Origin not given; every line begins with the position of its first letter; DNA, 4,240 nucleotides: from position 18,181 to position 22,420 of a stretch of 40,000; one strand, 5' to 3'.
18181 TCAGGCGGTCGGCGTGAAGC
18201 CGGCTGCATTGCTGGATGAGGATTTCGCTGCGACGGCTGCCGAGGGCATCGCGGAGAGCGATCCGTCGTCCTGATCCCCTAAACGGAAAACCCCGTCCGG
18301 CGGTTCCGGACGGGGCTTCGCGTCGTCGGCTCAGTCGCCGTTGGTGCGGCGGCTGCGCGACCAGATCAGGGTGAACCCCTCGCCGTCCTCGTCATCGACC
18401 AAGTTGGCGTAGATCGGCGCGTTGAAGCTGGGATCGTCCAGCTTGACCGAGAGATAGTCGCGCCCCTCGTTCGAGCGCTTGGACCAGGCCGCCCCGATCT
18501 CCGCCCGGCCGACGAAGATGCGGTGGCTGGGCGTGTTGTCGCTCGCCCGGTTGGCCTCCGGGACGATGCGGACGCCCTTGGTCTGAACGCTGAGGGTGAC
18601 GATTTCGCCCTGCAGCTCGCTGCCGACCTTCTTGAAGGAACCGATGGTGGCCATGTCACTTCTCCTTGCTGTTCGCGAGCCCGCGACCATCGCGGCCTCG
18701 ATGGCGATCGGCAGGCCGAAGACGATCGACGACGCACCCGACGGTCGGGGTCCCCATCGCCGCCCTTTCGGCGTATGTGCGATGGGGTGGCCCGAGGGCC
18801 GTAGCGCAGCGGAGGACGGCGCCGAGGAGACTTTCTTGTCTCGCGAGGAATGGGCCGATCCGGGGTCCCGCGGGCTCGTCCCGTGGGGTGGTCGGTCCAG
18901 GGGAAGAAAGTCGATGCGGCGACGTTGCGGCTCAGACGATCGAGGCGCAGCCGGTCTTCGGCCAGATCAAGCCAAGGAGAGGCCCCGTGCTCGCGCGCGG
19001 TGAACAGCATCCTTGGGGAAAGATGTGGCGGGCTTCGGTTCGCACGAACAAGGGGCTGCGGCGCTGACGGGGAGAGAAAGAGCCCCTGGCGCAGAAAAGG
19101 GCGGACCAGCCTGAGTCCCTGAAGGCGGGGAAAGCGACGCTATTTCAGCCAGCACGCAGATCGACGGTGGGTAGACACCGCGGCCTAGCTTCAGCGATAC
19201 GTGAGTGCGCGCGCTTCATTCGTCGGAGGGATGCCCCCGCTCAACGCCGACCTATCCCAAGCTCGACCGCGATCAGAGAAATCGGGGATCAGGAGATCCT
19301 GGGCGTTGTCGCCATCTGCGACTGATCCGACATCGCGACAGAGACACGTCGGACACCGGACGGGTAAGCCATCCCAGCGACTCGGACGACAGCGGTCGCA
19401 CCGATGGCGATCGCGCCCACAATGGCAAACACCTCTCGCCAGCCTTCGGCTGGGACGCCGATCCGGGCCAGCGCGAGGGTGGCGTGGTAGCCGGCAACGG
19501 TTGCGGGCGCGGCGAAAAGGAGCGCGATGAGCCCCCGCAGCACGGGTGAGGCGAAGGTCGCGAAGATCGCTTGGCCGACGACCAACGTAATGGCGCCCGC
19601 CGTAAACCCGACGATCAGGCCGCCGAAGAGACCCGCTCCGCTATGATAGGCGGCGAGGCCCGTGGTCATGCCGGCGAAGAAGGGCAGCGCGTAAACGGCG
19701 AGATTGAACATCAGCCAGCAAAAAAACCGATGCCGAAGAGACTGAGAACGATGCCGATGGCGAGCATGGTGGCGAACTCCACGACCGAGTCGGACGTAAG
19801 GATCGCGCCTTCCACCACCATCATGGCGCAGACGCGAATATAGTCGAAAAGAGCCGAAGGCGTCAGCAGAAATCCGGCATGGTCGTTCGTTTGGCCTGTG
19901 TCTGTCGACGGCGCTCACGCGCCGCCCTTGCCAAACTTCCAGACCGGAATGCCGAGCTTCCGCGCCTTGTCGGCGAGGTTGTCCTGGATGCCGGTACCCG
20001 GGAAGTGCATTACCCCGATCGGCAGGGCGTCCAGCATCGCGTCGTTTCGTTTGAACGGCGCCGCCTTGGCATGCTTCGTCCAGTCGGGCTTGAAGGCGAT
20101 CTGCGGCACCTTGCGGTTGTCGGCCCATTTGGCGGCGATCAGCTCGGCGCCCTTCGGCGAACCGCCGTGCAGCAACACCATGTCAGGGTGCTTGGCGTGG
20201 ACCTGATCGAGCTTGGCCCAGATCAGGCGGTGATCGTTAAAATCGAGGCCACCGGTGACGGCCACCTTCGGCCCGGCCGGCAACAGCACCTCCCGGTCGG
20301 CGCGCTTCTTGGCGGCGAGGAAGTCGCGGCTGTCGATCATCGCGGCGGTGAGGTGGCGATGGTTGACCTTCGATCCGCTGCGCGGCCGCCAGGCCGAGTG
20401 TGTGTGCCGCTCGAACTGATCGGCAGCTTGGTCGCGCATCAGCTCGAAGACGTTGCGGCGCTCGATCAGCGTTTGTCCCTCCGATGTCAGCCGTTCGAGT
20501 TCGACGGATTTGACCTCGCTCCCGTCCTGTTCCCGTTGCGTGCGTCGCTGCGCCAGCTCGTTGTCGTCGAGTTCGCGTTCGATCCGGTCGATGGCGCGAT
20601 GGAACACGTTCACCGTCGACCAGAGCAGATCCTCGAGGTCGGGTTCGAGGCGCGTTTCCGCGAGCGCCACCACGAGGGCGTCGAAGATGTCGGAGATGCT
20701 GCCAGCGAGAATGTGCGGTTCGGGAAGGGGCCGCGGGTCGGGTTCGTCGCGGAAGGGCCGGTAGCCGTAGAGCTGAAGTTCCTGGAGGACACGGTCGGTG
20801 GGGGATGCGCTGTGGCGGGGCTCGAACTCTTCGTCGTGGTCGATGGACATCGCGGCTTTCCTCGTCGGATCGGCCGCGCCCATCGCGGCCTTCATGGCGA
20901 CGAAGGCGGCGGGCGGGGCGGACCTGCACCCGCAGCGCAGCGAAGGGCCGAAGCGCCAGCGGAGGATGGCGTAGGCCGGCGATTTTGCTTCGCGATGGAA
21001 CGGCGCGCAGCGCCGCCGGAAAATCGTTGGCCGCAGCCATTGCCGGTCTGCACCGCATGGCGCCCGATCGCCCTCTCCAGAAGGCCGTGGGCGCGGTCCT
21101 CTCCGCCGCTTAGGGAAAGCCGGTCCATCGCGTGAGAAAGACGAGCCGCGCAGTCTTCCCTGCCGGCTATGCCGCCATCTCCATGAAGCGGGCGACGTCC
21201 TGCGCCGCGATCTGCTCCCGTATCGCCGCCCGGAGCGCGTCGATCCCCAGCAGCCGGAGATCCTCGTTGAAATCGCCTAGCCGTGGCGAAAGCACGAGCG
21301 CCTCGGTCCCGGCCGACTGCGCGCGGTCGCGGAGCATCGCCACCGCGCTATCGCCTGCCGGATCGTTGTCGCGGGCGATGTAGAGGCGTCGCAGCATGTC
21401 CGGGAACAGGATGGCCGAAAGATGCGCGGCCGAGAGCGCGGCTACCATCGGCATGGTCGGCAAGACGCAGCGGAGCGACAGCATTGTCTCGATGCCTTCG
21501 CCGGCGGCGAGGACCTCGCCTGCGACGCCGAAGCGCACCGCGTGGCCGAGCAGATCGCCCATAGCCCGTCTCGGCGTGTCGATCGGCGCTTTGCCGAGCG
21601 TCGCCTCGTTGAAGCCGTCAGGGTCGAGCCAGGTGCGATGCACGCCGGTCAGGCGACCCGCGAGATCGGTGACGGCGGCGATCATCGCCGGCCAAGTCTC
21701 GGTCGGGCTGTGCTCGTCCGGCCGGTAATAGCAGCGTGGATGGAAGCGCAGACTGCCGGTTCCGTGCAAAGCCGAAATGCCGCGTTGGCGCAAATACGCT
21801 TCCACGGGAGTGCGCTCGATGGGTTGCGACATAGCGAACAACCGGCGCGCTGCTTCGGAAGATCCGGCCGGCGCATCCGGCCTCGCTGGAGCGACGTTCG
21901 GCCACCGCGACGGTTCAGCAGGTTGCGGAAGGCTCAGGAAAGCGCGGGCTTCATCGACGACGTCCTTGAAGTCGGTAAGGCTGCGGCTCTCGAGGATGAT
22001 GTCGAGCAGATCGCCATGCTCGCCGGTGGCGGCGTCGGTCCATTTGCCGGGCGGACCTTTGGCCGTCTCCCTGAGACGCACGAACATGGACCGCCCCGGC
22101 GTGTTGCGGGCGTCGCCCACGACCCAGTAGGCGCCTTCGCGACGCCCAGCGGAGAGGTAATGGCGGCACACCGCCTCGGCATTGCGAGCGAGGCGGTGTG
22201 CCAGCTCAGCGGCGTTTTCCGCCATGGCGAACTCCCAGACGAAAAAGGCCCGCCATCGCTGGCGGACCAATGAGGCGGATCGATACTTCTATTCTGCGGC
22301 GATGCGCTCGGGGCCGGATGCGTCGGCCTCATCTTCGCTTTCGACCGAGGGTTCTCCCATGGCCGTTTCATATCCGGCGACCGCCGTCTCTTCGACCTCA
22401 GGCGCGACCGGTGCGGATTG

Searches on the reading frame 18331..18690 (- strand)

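Call 43: search_protein_families(library=pfam, proteins=[window:18331-18690:-], max_evalue=1)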
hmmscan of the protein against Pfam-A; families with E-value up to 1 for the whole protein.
window:18331-18690:- (119 aa): 1 family
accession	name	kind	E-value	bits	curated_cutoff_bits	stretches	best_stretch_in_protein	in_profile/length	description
PF05284.17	DUF736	-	2.4e-33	114.4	22.1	1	15-112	1-98/99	Protein of unknown function (DUF736)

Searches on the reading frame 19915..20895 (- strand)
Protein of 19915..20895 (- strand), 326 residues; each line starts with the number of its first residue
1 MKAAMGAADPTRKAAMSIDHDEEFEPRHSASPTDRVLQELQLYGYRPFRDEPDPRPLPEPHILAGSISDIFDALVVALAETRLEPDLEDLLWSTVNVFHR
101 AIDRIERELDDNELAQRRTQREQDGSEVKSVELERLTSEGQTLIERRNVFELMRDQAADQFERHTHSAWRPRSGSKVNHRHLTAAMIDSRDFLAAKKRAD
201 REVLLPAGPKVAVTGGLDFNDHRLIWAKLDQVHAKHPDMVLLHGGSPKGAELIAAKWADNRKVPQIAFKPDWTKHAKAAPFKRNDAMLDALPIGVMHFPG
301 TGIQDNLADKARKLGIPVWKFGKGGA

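Call 43: search_protein_families(library=pfam, proteins=[window:19915-20895:-], max_evalue=1)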
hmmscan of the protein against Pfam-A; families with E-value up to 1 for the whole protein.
window:19915-20895:- (326 aa): 2 families
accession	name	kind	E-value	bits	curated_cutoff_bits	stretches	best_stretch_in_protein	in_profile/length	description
PF10686.14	YAcAr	-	2e-32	111.3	28.2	1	209-275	1-66/66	YspA, cpYpsA-related SLOG family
PF13941.12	MutL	-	0.044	13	27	1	198-258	84-139/450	MutL protein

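Call 74: search_protein_families(library=padloc, proteins=[window:19915-20895:-], max_evalue=0.001)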
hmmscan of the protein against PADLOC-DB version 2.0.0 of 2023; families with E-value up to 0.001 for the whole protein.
window:19915-20895:- (326 aa): 0 families

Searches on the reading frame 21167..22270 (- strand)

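Call 40: search_protein_families(library=pfam, proteins=[window:21167-22270:-], max_evalue=0.0001)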
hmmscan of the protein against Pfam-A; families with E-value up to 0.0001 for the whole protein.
window:21167-22270:- (367 aa): 2 families
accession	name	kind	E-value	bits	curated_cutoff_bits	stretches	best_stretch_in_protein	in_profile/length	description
PF23639.1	DUF7146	-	2.2e-41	140.9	27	1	136-247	2-105/105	Domain of unknown function (DUF7146)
PF13362.12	Toprim_3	-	8.7e-21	74.6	27.2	1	254-342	2-93/95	Toprim domain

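Call 74: search_protein_families(library=padloc, proteins=[window:21167-22270:-], max_evalue=0.001)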
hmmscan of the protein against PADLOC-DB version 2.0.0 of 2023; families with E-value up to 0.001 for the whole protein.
window:21167-22270:- (367 aa): 0 families
